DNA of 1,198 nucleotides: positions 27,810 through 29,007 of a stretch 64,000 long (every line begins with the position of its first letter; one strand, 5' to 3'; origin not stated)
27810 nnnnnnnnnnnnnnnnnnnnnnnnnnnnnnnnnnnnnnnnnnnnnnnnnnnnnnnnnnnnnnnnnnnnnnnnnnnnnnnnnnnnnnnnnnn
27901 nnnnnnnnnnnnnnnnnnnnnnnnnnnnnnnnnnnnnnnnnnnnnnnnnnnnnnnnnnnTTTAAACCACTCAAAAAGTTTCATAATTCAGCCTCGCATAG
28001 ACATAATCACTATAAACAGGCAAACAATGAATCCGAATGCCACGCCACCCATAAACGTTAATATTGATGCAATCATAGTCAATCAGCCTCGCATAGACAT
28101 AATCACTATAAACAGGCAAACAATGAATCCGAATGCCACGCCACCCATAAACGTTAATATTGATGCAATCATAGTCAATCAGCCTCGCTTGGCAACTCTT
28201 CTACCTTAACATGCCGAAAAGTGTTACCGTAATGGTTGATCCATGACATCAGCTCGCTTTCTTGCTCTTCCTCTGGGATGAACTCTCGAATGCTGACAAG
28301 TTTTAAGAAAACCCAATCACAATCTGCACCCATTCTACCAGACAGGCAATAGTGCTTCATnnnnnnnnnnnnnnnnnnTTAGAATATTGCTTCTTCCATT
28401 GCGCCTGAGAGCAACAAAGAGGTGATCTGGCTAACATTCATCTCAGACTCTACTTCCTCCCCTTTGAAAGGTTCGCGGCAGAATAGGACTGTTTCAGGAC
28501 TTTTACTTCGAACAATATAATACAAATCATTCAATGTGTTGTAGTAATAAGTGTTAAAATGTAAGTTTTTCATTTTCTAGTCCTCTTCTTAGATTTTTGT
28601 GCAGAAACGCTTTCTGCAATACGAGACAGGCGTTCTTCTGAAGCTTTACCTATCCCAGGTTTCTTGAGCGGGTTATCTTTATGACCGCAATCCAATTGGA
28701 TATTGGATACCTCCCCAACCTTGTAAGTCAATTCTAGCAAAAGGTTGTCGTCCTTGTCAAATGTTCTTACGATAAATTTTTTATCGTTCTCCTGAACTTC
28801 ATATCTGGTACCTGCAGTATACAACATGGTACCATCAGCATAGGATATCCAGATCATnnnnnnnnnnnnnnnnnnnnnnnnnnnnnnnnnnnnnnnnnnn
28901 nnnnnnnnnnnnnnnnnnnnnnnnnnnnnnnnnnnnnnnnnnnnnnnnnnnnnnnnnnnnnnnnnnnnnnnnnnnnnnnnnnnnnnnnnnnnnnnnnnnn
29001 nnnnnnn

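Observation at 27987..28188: Perfect 96-bp tandem duplication encoding two identical 29-aa hydrophobic peptides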

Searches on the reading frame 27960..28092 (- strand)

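Call 78: search_protein_families(library=pfam, proteins=[L022:5467-6009:+, L022:6974-7459:+, L022:9019-10392:+, L022:3979-4179:+, L022:4659-5129:+], max_evalue=0.01)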
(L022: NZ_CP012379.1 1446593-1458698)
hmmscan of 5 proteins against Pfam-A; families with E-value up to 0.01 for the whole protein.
L022:5467-6009:+ (180 aa): 0 families

L022:6974-7459:+ (161 aa): 2 families
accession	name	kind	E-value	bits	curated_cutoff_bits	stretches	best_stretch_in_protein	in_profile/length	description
PF20901.3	Sf6_terminase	-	1.8e-37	128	27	1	25-131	1-106/106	Bacteriophage Sf6, terminase small subunit-like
PF02796.21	HTH_7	-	0.0017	18.9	23.8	1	20-62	1-42/45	Helix-turn-helix domain of resolvase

L022:9019-10392:+ (457 aa): 1 family
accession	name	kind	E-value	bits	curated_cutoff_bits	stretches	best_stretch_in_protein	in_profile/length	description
PF06381.16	Phage_portal_3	-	1.5e-17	63.8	33.8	1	56-401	4-354/357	Phage portal protein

L022:3979-4179:+ (66 aa): 3 families
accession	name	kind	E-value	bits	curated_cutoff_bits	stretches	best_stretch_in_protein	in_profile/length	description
PF16080.10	Phage_holin_2_3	-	1.2e-15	57.7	28.8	1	3-55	1-53/56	Bacteriophage holin family HP1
PF16082.10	Phage_holin_2_4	-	5.3e-07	29.9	30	1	13-63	20-70/77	Bacteriophage holin family, superfamily II-like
PF04971.17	Phage_holin_2_1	-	0.00046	20.5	26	1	28-56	35-63/64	Bacteriophage P21 holin S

L022:4659-5129:+ (156 aa): 9 families
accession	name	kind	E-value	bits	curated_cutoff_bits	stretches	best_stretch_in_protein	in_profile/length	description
PF03245.18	Phage_lysis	-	3.9e-25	88.9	25.4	1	29-152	1-125/126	Bacteriophage Rz lysis protein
PF12329.13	TMF_DNA_bd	-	7.9e-05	23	35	0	31-83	15-67/74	TATA element modulatory factor 1 DNA binding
PF25764.1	KIF21A_4th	-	0.00095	19.3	33.1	1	25-84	58-118/183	KIF21A-like domain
PF19220.6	Rod_CreS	-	0.0012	18.4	100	1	30-141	127-236/359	Crescentin, rod domain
PF24073.1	DUF7365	-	0.002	18.7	27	0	4-87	9-95/101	Coiled-coil region of unknown function (DUF7365)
PF09686.15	Plasmid_RAQPRD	-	0.0058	17.2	23.1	0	34-88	6-57/76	Plasmid protein of unknown function (Plasmid_RAQPRD)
PF16271.10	DUF4924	-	0.006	17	30.3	1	3-86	35-120/179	Domain of unknown function (DUF4924)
PF16331.10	TolA_bind_tri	-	0.0071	16.9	30.1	0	28-62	25-59/76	TolA binding protein trimerisation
PF00669.25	Flagellin_N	-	0.0087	16.6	26.6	0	35-97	69-130/139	Bacterial flagellin N-terminal helical region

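Call 83: search_protein_families(library=phrogs, proteins=[L022:5467-6009:+], max_evalue=0.01)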
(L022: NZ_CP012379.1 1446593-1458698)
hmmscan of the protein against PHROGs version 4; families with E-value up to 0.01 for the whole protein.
L022:5467-6009:+ (180 aa): 1 family
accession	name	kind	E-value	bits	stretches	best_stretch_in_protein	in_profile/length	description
phrog_1365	-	unknown function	1.8e-26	93.6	1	17-131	14-124/127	-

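Call 84: search_protein_families(library=ncbifam, proteins=[L022:5467-6009:+], max_evalue=0.1)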
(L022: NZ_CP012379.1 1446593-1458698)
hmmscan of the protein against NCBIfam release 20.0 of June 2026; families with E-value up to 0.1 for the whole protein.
L022:5467-6009:+ (180 aa): 1 family
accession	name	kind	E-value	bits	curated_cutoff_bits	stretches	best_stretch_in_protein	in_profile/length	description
NF007974.0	PRK10698.1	equivalog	0.045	13.4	336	1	109-171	30-92/222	phage shock protein PspA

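Call 85: search_protein_families(library=padloc, proteins=[L022:5467-6009:+], max_evalue=0.1)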
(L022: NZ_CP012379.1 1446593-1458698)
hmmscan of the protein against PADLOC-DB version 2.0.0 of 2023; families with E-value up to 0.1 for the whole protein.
L022:5467-6009:+ (180 aa): 0 families

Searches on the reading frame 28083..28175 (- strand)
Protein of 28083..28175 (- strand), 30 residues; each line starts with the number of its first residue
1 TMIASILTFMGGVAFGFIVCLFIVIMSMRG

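Call 19: search_protein_families(library=phrogs, proteins=[window:28086-28172:-], max_evalue=0.01)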
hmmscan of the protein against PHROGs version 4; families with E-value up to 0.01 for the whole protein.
seq(29 aa): 1 family
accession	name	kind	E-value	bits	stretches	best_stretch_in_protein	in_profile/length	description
phrog_6302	-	unknown function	0.0038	18.3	1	5-21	6-22/50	-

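Call 20: search_protein_families(library=pfam, proteins=[window:28086-28172:-], max_evalue=0.1)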
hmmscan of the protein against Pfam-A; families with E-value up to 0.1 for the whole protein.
seq(29 aa): 1 family
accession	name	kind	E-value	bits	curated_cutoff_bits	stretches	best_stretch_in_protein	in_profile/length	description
PF06716.16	MP_p6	-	0.041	14.3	22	1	12-24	11-23/54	Movement protein p6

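Call 23: search_dna_similar(query=window:28086-28172:-, collection=phages, mode=protein, max_rows=60, rows=spread, max_evalue=1)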
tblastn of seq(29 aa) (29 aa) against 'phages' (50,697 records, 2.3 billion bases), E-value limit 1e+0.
Records with a match: 91; places in all: 91; records where one place covers at least 80% of the query: 91.
Best place of each record, by identity: >=99% 72; 95-99% 9; 90-95% 5; 80-90% 5.
By first word of the organism name: Escherichia 77; Campylobacter 11; Phage 2; Shigella 1.
By host as written in the record: Escherichia coli 23; Campylobacter jejuni 10; Escherichia coli K-12 MG1655 10; Escherichia coli K-12 9; - 8; Escherichia coli O157:H7 5; Escherichia coli O177 3; Escherichia coli O157 2; and 18 more.
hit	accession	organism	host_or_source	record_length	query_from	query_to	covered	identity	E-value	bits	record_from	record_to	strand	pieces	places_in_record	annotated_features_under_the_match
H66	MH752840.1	Escherichia phage vB_EcoM-Pr121LW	Escherichia coli STEC O121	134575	1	29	100%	100.0%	2e-10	57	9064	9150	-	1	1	none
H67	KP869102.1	Escherichia coli O157 typing phage 4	Escherichia coli O157:H7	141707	1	29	100%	100.0%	1e-9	55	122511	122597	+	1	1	none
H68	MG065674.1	Campylobacter phage A140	Campylobacter jejuni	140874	1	29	100%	100.0%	1e-9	55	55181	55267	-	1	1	record has no annotation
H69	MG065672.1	Campylobacter phage A141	Campylobacter jejuni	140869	1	29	100%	100.0%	1e-9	55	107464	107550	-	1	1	record has no annotation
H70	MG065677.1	Campylobacter phage A13b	Campylobacter jejuni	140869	1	29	100%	100.0%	1e-9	55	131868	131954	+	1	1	record has no annotation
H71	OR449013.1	Escherichia phage Mangalyan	Escherichia fergusonii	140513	1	29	100%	100.0%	1e-9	55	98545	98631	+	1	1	ribosome_binding_site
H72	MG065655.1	Campylobacter phage C2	Campylobacter jejuni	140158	1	29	100%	100.0%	1e-9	55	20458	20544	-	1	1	record has no annotation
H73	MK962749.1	Shigella phage CM1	Escherichia coli DH5alpha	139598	1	29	100%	100.0%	1e-9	55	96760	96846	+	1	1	none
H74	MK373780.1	Escherichia phage vB_EcoM_HdK5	Escherichia coli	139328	1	29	100%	100.0%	1e-9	55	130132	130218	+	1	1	none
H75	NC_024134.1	Escherichia phage FFH2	Escherichia coli O157:H7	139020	1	29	100%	100.0%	1e-9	55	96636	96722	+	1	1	none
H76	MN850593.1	Escherichia phage inoa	Escherichia coli K-12 MG1655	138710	1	29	100%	100.0%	1e-9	55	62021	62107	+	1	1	none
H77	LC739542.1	Escherichia phage phiWec196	Escherichia coli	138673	1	29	100%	100.0%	1e-9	55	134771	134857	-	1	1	none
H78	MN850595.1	Escherichia phage naswa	Escherichia coli K-12 MG1655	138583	1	29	100%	100.0%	1e-9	55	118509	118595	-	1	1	none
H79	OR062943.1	Escherichia phage 241Ecol014PP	Escherichia coli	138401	1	29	100%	100.0%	1e-9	55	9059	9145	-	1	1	none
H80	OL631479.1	Escherichia phage ECML-10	Escherichia coli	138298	1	29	100%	100.0%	1e-9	55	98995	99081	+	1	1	none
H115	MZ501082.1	Escherichia phage JeffSchatz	Escherichia coli K-12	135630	1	29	100%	96.6%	2e-9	54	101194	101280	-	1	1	hypothetical protein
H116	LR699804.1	Escherichia phage rV5_ev146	-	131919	1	29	100%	96.6%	3e-9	54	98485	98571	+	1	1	none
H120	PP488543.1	Escherichia phage BP9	Escherichia coli SL19-2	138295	1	29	100%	93.1%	5e-9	53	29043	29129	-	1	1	none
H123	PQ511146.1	Escherichia phage NHEP1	Escherichia coli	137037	1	29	100%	89.7%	1e-8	52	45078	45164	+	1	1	hypothetical protein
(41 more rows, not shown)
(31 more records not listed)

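Call 38: get_annotated_region(hit=H123, flank=300)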
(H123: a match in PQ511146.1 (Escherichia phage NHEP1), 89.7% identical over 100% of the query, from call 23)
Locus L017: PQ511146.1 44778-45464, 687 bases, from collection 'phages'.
description: Escherichia phage NHEP1, complete genome.
organism: Escherichia phage NHEP1 (NCBI taxid 3420447)
taxonomy: Viruses; Duplodnaviria; Heunggongvirae; Uroviricota; Caudoviricetes; Vequintavirinae; Vequintavirus
host: Escherichia coli; source: sewage canal; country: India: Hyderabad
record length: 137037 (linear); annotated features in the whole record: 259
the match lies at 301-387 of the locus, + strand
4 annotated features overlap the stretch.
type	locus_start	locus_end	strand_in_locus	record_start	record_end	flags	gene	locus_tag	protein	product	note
CDS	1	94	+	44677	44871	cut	-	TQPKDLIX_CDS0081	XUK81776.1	hypothetical protein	-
CDS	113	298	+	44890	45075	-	-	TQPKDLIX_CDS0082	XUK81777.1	hypothetical protein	-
CDS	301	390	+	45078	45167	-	-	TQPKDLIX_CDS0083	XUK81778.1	hypothetical protein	-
CDS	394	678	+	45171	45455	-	-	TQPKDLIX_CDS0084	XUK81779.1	hypothetical protein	-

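Call 39: get_annotated_region(hit=H120, flank=300)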
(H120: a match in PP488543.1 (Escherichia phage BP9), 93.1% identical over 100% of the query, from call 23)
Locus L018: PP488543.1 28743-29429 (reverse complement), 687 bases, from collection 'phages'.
description: Escherichia phage BP9, complete genome.
organism: Escherichia phage BP9 (NCBI taxid 3135305)
taxonomy: Viruses; Duplodnaviria; Heunggongvirae; Uroviricota; Caudoviricetes; Vequintavirinae; Vequintavirus
host: Escherichia coli SL19-2; source: sewage from farm; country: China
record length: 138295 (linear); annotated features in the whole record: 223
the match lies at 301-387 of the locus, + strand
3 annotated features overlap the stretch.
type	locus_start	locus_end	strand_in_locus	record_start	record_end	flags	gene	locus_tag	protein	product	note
CDS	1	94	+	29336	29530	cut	-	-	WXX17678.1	hypothetical protein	-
CDS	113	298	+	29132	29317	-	-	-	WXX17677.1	hypothetical protein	-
CDS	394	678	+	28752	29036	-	-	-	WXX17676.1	hypothetical protein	-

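Call 40: get_annotated_region(hit=H115, flank=300)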
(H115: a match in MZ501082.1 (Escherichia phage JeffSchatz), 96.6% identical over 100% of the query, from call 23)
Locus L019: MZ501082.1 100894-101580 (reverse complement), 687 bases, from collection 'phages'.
description: Escherichia phage JeffSchatz, complete genome.
organism: Escherichia phage JeffSchatz (NCBI taxid 2852027)
taxonomy: Viruses; Duplodnaviria; Heunggongvirae; Uroviricota; Caudoviricetes; Vequintavirinae; Vequintavirus; Vequintavirus APECc02
host: Escherichia coli K-12; source: Rhine river; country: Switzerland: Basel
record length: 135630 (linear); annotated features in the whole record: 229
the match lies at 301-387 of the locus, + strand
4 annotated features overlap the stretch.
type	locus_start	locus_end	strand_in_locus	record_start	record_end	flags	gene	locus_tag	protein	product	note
CDS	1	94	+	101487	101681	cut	-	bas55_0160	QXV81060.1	hypothetical protein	-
CDS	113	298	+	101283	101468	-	-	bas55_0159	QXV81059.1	hypothetical protein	-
CDS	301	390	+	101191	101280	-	-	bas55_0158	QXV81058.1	hypothetical protein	-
CDS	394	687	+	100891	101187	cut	-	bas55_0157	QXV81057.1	hypothetical protein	-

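Call 41: get_annotated_region(hit=H116, flank=300)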
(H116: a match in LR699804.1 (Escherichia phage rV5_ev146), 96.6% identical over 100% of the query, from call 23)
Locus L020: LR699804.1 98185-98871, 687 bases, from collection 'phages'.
description: Escherichia phage rV5_ev146 genome assembly, chromosome: 1.
organism: Escherichia phage rV5_ev146 (NCBI taxid 2695844)
taxonomy: Viruses; Duplodnaviria; Heunggongvirae; Uroviricota; Caudoviricetes; Vequintavirinae; Vequintavirus
host: -; source: -; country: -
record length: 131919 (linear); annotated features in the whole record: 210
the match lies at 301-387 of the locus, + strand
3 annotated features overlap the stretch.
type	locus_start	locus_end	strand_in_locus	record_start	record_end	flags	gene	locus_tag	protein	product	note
CDS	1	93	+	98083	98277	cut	-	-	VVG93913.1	Phage protein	-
CDS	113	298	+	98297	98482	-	-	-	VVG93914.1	Phage protein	-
CDS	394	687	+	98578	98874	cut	-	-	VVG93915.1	Phage protein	-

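Call 56: list_cluster_members(proteins=[window:28086-28172:-, window:28086-28178:-, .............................])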
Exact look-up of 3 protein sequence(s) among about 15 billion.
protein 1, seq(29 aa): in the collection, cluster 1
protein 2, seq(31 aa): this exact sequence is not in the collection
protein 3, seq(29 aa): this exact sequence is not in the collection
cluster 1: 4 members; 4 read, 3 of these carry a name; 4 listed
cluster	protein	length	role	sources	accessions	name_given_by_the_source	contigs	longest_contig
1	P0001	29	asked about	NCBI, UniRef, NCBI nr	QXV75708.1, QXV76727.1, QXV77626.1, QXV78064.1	hypothetical protein bas50_0160 [Escherichia phage DrSchubert] | Uncharacterized protein n=5 Tax=Viruses TaxID=10239 RepID=A0AAE7VRD7_9CAUD | hypothetical protein bas56_0157 [Escherichia phage AlexBoehm]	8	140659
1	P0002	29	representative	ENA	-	-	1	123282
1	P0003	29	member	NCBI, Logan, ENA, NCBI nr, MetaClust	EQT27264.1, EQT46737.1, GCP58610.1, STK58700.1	Uncharacterised protein [Escherichia coli] | hypothetical protein G829_01419 [Escherichia coli HVH 175 (4-3405184)] | status=active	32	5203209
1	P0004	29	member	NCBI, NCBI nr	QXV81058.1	hypothetical protein bas55_0158 [Escherichia phage JeffSchatz]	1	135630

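Call 76: search_protein_representatives(protein=window:28083-28175:-)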
Query: 30 residues. Proteins with E-value up to 0.001 (for the whole library): 1; up to 1e-10: 0; up to 1e-30: 0. The best 1 are listed.
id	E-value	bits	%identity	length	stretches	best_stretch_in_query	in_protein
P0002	1.2e-08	48.3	90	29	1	2-30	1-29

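Call 84: search_protein_families(library=ncbifam, proteins=[window:28086-28172:-], max_evalue=0.1)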
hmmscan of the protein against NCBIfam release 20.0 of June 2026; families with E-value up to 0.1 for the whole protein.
seq(29 aa): 0 families

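Call 85: search_protein_families(library=padloc, proteins=[window:28086-28172:-], max_evalue=0.1)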
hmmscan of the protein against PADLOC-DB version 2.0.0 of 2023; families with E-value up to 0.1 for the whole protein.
seq(29 aa): 0 families

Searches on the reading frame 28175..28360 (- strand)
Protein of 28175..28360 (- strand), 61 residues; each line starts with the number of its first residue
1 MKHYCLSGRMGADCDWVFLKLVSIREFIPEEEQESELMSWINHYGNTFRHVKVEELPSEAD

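Call 19: search_protein_families(library=phrogs, proteins=[window:28175-28360:-], max_evalue=0.01)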
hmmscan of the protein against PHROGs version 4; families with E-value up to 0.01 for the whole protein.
window:28175-28360:- (61 aa): 1 family
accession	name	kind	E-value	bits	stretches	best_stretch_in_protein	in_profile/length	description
phrog_2381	-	unknown function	7.7e-22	77.8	1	1-60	7-58/60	-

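Call 20: search_protein_families(library=pfam, proteins=[window:28175-28360:-], max_evalue=0.1)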
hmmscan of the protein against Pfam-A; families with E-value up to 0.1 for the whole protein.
window:28175-28360:- (61 aa): 1 family
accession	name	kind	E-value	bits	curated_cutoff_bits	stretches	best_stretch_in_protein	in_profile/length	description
PF14823.11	Sirohm_synth_C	-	0.067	13.2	24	1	23-57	17-51/68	Sirohaem biosynthesis protein C-terminal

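Call 84: search_protein_families(library=ncbifam, proteins=[window:28175-28360:-], max_evalue=0.1)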
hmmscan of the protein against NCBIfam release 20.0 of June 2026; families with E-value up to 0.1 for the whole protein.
window:28175-28360:- (61 aa): 0 families

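Call 85: search_protein_families(library=padloc, proteins=[window:28175-28360:-], max_evalue=0.1)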
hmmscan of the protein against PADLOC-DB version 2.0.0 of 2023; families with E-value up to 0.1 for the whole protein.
window:28175-28360:- (61 aa): 0 families

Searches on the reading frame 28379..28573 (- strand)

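Call 19: search_protein_families(library=phrogs, proteins=[window:28379-28573:-], max_evalue=0.01)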
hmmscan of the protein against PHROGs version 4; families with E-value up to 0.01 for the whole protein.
window:28379-28573:- (64 aa): 1 family
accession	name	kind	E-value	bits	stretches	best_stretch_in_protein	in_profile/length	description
phrog_14379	-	unknown function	2.4e-44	150.2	1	1-64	1-64/64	-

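Call 20: search_protein_families(library=pfam, proteins=[window:28379-28573:-], max_evalue=0.1)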
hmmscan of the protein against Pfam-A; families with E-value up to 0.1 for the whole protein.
window:28379-28573:- (64 aa): 0 families

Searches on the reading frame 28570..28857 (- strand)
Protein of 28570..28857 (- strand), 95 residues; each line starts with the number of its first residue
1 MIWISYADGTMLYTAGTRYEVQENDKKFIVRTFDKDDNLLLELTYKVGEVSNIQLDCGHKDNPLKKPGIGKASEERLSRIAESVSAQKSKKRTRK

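Call 19: search_protein_families(library=phrogs, proteins=[window:28570-28857:-], max_evalue=0.01)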
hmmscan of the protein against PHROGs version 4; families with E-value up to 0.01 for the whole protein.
window:28570-28857:- (95 aa): 1 family
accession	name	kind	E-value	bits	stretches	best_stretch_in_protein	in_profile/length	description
phrog_11938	-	unknown function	8.2e-64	212.8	1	1-95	1-95/95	-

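Call 20: search_protein_families(library=pfam, proteins=[window:28570-28857:-], max_evalue=0.1)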
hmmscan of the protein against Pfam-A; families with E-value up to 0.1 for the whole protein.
window:28570-28857:- (95 aa): 1 family
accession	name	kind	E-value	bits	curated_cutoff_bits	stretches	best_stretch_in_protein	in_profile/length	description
PF10766.14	AcrZ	-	0.036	14.1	26.2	1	39-62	21-44/48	Multidrug efflux pump-associated protein AcrZ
